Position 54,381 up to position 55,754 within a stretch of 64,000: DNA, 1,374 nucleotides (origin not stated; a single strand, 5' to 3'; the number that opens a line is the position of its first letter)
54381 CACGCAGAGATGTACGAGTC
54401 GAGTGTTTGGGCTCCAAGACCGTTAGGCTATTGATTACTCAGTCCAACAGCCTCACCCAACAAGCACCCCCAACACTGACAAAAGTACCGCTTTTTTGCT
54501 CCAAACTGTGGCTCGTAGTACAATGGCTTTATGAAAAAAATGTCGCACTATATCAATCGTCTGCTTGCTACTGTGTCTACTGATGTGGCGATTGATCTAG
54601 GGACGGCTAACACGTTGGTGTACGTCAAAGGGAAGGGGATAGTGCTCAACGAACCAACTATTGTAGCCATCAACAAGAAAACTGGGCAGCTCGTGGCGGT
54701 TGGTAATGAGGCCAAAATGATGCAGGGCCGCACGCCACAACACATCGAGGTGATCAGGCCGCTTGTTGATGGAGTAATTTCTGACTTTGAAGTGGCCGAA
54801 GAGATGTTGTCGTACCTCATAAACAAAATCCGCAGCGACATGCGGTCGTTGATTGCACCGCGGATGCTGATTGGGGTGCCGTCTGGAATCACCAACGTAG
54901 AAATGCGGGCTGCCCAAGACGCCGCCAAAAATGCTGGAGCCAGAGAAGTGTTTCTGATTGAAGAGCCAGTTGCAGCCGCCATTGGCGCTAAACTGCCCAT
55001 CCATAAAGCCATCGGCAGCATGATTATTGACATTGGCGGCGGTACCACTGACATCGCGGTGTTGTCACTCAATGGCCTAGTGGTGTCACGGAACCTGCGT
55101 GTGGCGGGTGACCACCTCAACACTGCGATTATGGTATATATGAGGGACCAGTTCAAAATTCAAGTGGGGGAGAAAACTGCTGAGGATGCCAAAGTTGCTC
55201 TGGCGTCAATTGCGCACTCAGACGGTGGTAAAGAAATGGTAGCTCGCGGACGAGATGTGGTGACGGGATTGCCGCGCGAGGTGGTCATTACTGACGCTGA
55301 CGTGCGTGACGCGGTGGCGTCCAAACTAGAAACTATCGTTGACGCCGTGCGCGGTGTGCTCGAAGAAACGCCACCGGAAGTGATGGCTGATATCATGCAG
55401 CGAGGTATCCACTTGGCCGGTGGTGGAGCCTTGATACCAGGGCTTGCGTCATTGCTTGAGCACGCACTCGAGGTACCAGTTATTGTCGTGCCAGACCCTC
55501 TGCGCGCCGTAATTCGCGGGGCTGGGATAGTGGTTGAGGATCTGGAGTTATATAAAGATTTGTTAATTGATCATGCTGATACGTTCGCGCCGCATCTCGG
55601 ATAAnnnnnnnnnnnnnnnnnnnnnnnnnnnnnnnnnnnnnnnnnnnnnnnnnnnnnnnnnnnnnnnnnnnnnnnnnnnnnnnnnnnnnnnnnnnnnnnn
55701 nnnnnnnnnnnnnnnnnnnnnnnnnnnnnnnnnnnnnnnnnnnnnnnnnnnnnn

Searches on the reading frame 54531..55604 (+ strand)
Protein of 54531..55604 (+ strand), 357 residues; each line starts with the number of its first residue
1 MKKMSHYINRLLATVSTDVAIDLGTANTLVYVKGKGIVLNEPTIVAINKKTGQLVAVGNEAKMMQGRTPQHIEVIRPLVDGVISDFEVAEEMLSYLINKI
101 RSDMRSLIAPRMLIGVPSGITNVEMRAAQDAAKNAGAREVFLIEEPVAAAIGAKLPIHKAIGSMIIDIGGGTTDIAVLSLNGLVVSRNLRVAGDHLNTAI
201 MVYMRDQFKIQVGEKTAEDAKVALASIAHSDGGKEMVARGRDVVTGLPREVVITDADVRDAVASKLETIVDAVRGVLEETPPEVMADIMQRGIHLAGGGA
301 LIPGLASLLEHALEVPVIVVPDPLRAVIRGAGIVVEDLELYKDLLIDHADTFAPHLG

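Call 83: search_solved_structures(query=window:54531-55604:+, max_evalue=1e-20)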
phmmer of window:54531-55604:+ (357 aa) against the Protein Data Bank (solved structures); distinct sequences matched with E-value up to 1e-20: 8.
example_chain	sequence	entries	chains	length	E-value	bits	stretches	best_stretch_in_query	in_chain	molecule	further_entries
8azg_M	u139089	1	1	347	6.2e-99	334.7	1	5-348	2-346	Cell shape-determining protein MreB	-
7zpt_M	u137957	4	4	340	8.9e-98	330.9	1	16-348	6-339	Cell shape-determining protein MreB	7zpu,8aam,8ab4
4cze_A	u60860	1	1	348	1.3e-97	330.4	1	15-344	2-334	ROD SHAPE-DETERMINING PROTEIN MREB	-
4czf_A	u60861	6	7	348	1.7e-96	326.7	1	15-344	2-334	ROD SHAPE-DETERMINING PROTEIN MREB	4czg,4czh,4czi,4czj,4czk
4czl_A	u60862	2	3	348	4.6e-96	325.3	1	15-344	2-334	ROD SHAPE-DETERMINING PROTEIN MREB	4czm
1jce_A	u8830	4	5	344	2.2e-94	319.8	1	17-344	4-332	ROD SHAPE-DETERMINING PROTEIN MREB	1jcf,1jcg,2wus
7bvy_A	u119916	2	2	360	1.8e-75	257.6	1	19-334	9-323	Cell shape determining protein MreB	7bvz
7e1c_A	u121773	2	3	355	3.5e-63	217.2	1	19-332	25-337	Cell shape-determining protein MreB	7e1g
